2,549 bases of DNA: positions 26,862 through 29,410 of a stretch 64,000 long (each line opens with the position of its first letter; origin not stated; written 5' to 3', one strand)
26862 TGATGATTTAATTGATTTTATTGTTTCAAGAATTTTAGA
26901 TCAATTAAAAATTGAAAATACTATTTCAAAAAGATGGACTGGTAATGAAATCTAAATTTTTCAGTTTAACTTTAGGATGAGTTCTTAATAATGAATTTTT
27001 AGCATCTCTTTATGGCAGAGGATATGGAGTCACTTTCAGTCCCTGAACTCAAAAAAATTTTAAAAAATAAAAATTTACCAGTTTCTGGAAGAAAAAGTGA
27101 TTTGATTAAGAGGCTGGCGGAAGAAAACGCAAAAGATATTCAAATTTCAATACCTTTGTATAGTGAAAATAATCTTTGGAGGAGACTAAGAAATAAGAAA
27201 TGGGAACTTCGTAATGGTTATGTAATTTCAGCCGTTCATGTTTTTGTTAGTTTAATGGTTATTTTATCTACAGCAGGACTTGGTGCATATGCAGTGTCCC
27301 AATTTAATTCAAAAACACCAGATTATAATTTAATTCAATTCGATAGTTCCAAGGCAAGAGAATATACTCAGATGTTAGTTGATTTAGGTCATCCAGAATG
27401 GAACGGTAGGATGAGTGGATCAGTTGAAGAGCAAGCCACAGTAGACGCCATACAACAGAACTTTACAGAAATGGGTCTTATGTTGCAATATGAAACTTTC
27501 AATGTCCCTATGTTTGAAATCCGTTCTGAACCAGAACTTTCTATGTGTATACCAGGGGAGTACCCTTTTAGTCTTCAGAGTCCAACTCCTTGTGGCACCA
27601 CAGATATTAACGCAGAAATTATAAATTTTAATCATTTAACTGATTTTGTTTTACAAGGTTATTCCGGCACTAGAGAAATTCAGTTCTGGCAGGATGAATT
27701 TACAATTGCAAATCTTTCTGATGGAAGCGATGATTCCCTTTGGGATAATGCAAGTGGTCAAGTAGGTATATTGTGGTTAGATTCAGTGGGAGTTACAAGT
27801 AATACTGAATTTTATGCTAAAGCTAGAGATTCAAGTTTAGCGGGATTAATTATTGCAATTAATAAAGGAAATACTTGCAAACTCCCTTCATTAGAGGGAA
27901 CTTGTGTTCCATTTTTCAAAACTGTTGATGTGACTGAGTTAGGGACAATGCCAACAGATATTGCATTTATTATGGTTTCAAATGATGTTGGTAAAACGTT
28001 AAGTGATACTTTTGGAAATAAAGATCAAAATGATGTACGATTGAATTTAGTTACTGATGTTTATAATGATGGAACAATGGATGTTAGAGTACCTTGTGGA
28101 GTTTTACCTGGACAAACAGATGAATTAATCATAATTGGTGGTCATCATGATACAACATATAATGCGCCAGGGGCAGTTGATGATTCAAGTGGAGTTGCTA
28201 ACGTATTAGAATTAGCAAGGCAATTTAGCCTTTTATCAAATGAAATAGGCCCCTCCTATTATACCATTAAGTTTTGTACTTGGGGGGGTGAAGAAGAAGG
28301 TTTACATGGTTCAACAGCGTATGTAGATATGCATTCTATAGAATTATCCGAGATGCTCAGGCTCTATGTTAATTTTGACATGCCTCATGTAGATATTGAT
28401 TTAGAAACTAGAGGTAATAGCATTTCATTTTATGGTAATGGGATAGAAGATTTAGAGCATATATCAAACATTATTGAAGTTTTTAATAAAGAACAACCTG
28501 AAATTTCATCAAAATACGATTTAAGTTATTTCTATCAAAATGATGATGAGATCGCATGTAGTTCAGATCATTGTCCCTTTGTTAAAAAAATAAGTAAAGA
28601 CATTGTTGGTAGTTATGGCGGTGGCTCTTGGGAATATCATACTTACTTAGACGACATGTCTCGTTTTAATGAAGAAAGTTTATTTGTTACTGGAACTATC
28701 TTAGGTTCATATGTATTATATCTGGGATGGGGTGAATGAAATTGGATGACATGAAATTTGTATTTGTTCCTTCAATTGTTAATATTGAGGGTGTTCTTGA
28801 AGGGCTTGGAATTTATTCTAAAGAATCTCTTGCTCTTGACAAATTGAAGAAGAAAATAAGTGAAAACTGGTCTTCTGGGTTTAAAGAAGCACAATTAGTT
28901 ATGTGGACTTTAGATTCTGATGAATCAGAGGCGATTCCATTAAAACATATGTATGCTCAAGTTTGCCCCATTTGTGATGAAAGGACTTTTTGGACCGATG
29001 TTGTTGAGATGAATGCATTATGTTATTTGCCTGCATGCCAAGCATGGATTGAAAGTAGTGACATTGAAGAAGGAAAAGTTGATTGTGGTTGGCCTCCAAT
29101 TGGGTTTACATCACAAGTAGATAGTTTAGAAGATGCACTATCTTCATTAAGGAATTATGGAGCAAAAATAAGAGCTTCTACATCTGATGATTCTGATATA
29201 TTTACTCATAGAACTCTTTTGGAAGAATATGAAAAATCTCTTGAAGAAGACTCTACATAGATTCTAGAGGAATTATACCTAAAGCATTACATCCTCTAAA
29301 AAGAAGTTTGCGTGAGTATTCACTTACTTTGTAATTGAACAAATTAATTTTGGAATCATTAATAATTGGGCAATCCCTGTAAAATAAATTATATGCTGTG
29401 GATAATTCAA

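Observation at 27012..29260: SAP motif - TM - M28 metallopeptidase fusion, co-transcribed with a Cys-containing partner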

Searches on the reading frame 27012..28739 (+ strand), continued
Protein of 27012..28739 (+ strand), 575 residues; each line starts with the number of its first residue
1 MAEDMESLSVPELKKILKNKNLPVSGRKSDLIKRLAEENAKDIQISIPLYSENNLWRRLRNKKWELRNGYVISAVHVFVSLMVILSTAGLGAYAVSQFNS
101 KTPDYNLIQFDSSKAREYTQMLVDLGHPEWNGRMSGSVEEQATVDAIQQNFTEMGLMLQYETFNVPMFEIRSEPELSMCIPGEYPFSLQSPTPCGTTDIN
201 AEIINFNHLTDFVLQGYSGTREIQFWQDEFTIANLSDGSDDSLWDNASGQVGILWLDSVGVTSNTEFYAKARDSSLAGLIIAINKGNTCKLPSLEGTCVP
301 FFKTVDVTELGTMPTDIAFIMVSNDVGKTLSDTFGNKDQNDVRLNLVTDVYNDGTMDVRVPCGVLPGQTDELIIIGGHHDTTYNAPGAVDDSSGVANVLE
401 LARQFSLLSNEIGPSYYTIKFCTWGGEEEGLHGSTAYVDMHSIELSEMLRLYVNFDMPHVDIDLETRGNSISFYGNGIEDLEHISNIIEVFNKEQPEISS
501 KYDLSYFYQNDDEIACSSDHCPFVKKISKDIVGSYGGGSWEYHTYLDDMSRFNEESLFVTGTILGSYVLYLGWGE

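Call 53: find_encoding_contigs(protein=P0109, flank=1500, max_places=1)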
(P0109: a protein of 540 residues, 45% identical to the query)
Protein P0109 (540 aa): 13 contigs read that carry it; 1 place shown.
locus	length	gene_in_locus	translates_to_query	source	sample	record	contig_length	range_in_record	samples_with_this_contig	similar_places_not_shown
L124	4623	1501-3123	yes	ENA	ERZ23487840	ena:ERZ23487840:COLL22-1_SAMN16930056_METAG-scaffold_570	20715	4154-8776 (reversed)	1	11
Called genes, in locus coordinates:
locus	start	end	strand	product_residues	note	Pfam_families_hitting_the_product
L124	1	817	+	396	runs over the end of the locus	PF00266:Aminotran_5, PF01041:DegT_DnrJ_EryC1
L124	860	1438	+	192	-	PF02441:Flavoprotein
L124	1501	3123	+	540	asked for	PF04389:Peptidase_M28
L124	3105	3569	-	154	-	PF00578:AhpC-TSA, PF08534:Redoxin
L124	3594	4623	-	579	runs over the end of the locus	PF03485:Arg_tRNA_synt_N (weak), PF00750:tRNA-synt_1d, PF05746:DALR_1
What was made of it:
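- Tried and rejected: This is rejected: only 62 nt separate UbiX from the start codon in L124 (call 53).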

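Call 54: find_encoding_contigs(protein=P0259, flank=1500, max_places=1)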
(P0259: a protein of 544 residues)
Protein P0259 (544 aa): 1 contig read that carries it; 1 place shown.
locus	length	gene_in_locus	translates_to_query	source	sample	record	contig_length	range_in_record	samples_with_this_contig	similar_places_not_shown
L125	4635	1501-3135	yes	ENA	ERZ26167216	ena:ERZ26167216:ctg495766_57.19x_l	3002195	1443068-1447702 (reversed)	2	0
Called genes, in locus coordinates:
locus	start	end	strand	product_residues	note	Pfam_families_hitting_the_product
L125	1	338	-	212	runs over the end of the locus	-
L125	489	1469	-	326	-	-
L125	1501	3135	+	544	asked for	PF04389:Peptidase_M28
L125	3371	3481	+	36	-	-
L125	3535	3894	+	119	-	PF02152:FolB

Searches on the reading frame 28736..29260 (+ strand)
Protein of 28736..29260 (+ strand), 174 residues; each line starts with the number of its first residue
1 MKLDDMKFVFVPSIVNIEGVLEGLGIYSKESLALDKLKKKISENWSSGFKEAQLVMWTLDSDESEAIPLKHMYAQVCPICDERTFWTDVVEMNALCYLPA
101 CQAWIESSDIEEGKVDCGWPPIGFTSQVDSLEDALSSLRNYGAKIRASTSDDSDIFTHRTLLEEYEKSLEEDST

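Call 3: search_protein_families(library=pfam, proteins=[window:28736-29260:+], max_evalue=1)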
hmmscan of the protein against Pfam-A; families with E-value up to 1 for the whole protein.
window:28736-29260:+ (174 aa): 0 families
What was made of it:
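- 28736..29260 (+): Downstream 174-aa conserved Zn-ribbon-like protein (CPxC...Cx4C, DCGWP). It overlaps the M28 stop by ATGA. I do not consider it part of the M28 system. No Pfam hit (call 3).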

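Call 4: search_protein_families(library=ncbifam, proteins=[window:28736-29260:+], max_evalue=1)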
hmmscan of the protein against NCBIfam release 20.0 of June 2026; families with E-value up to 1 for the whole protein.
window:28736-29260:+ (174 aa): 1 family
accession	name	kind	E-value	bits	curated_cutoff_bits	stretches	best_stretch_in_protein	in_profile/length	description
NF006617.0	PRK09184.1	subfamily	0.044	13.8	70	1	127-164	51-88/96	phosphopantetheine-binding protein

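Call 9: find_homologous_proteins(query=window:28736-29260:+)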
Query window:28736-29260:+ (174 aa): 15 proteins with E <= 0.001 among 63 candidates.
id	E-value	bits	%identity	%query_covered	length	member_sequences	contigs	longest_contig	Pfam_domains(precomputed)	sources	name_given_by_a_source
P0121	2.7e-104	364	94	99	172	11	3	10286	-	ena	-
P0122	8.9e-96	337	85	99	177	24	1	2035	-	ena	-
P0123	3.6e-94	332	85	97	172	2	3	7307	-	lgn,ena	-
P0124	1.4e-93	330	83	97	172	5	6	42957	-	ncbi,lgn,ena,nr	ncbi:MAG TPA: hypothetical protein QF644_04070 [Candidatus Poseidoniaceae archaeon]|nr:hypothetical 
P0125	2.4e-93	329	81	99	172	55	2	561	-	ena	-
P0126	2.4e-91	322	81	99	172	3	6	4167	-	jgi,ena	-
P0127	1.8e-89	316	86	92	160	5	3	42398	-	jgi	jgi:hypothetical protein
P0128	1.2e-88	314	80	96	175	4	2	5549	-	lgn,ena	-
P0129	1.7e-88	313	81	96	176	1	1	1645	-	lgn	-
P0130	9.6e-88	311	77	99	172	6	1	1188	-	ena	-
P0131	3.0e-84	299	79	94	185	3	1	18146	-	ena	-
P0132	4.6e-80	286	84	82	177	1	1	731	-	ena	-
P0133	5.0e-58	214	64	85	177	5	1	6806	-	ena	-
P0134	3.3e-51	192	58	85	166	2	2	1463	-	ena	-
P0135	2.3e-48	182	55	86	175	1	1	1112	-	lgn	-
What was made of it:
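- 28736..29260 (+): 15 homologue clusters (call 9).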

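Call 55: predict_structure(alignment_id=A5)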
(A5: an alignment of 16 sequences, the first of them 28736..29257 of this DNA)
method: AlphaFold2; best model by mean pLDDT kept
length: 174 residues; sequences in the alignment: 16
mean_pLDDT: 58.6   pTM: 0.38
mean pLDDT of the five models: 58.6, 51.3, 48.6, 39.6, 36.8
residues with pLDDT >= 90: 1; 70-90: 49; 50-70: 61; < 50: 63
segments of 3 or more residues with pLDDT < 50: 1-6, 60-76, 83-100, 148-162, 172-174
pLDDT, mean of each block of 10 residues (from residue 1): 51 75 68 84 81 68 37 45 44 42 61 68 69 65 54 40 48 47
secondary structure, 60 per line:
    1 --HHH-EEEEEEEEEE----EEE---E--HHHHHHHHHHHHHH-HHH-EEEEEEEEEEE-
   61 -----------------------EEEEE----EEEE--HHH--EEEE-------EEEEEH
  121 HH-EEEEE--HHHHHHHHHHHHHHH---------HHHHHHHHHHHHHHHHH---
elements in order: E7-16 E21-23 H30-43 E49-59 E84-88 E93-96 E104-107 E115-119 E124-128 H131-145 H155-171
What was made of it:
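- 28736..29260 (+): AF2 model poor, pLDDT 58.6 (call 55).
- Tried and rejected: The AlphaFold model of the 174-aa neighbour was too poor to search (pLDDT 58.6, call 55).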
